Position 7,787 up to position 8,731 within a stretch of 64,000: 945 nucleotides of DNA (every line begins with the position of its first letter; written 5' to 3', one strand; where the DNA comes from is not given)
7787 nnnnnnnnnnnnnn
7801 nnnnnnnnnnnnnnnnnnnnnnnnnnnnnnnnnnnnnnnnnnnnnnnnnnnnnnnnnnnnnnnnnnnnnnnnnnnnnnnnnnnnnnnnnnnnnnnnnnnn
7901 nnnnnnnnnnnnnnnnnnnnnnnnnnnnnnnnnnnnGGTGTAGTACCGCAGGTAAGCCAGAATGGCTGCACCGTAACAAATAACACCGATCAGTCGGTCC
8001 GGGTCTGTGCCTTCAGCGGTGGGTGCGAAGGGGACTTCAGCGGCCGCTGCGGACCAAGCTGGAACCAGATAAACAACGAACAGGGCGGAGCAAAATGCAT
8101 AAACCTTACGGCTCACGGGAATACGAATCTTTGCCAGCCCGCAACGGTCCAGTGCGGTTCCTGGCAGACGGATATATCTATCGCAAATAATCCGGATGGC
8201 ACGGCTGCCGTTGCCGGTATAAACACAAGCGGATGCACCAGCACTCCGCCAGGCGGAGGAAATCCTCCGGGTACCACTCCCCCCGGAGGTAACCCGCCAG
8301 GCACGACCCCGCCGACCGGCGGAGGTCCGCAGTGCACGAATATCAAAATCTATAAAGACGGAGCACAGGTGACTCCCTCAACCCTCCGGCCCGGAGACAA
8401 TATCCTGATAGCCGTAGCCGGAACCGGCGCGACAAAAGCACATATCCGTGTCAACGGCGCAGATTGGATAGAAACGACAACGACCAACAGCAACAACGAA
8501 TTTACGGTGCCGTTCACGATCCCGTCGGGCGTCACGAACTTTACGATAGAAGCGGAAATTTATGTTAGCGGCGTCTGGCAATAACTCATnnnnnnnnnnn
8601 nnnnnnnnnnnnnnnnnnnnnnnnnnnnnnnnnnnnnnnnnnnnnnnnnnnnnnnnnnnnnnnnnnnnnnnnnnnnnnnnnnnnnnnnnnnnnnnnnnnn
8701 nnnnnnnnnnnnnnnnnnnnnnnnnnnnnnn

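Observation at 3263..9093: Pilus-assembly genes co-transcribed with three unusual surface proteins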

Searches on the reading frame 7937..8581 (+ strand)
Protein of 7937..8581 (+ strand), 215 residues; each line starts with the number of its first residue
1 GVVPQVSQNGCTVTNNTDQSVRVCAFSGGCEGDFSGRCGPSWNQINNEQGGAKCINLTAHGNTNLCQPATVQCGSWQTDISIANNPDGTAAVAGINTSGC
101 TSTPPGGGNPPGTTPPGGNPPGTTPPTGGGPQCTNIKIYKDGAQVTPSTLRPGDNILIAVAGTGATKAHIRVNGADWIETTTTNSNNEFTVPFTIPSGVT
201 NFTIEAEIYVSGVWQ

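Call 53: predict_structure(alignment_id=A4)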
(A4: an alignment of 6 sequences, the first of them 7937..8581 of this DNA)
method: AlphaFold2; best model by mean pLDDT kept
length: 215 residues; sequences in the alignment: 6
mean_pLDDT: 57.5   pTM: 0.41
mean pLDDT of the five models: 57.5, 53.9, 52.7, 52.1, 50.7
residues with pLDDT >= 90: 67; 70-90: 15; 50-70: 12; < 50: 121
segments of 3 or more residues with pLDDT < 50: 1-110, 122-130
pLDDT, mean of each block of 10 residues (from residue 1): 30 32 32 32 33 29 30 29 37 34 41 53 47 80 92 95 93 94 95 91 92 90
secondary structure, 60 per line:
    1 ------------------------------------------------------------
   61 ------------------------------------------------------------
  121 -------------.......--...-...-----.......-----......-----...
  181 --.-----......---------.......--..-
elements in order: E134-140 E143-145 E155-161 E167-172 E178-180 E189-194 E204-210

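Call 57: fold_search(model_id=the predicted structure, library=pdb)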
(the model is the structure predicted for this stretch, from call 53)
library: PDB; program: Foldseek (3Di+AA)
matches with E <= 10: 1137; with E <= 0.001: 0
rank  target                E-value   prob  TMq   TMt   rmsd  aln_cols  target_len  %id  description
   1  5t7a_A                1.6e-02  0.97  0.23  0.43   6.9        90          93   16  Crystal structure of Br derivative BhCBM56 (released 2017-08-23)
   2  7r3t_B                2.7e-02  0.85  0.21  0.24   9.2        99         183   22  Crystal structure of the Dimeric C-terminal Big_2-CBM56 domains from Paenibacillus illinoisensis (Bacillus circulans I (released 2023-02-22)
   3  3aqz_A                4.1e-02  0.99  0.26  0.51   4.0        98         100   10  Crystal structure of Plodia interpunctella beta-GRP/GNBP3 N-terminal domain with laminarihexaoses (released 2011-06-22)
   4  3aqz_B                4.4e-02  0.99  0.26  0.51   3.8        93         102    9  Crystal structure of Plodia interpunctella beta-GRP/GNBP3 N-terminal domain with laminarihexaoses (released 2011-06-22)
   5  7quz_AAA              4.9e-02  0.66  0.19  0.22  11.2        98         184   16  Crystal structure of the SeMet octameric C-terminal Big_2-CBM56 domains from Paenibacillus illinoisensis (Bacillus c (released 2023-02-01)
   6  7quz_DDD              5.8e-02  0.75  0.21  0.23   9.3        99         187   21  Crystal structure of the SeMet octameric C-terminal Big_2-CBM56 domains from Paenibacillus illinoisensis (Bacillus c (released 2023-02-01)
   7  7quz_BBB              7.4e-02  0.72  0.21  0.23   9.2        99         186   21  Crystal structure of the SeMet octameric C-terminal Big_2-CBM56 domains from Paenibacillus illinoisensis (Bacillus c (released 2023-02-01)
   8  7jzk_A                7.8e-02  0.99  0.27  0.49   3.8        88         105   17  Crystal structure of LAIR1 ectodomain (from MGD21) in complex with Plasmodium RIFIN (PF3D7_0401300) V2 domain (released 2021-05-26)
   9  3h8n                  8.3e-02  0.98  0.23  0.25   3.6        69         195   14  Crystal Structure Analysis of KIR2DS4 (released 2009-10-20)
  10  7y8i_D                8.8e-02  0.90  0.23  0.45   4.4        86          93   10  Crystal structure of sDscam FNIII3 domain, isoform alpha7 (released 2023-05-24)
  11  6s7o_G                9.9e-02  0.98  0.30  0.17   4.0        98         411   10  Cryo-EM structure of human oligosaccharyltransferase complex OST-A (released 2019-12-18)
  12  5t7a_B                9.9e-02  0.91  0.22  0.42   3.9        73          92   15  Crystal structure of Br derivative BhCBM56 (released 2017-08-23)
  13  6hnf_MODEL_1_A        1.0e-01  0.93  0.24  0.48   4.3        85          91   14  Structure in solution of human fibronectin type III-domain 14 (released 2018-10-10)
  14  7y6e_F                1.0e-01  0.87  0.25  0.28   4.5        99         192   12  Crystal structure of sDscam FNIII23 domains, isoform Beta2v6 (released 2023-05-24)
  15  8gpt_D                1.2e-01  0.89  0.25  0.40   5.0       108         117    9  YFV_E_YD6scFv_postfusion (released 2022-11-02)
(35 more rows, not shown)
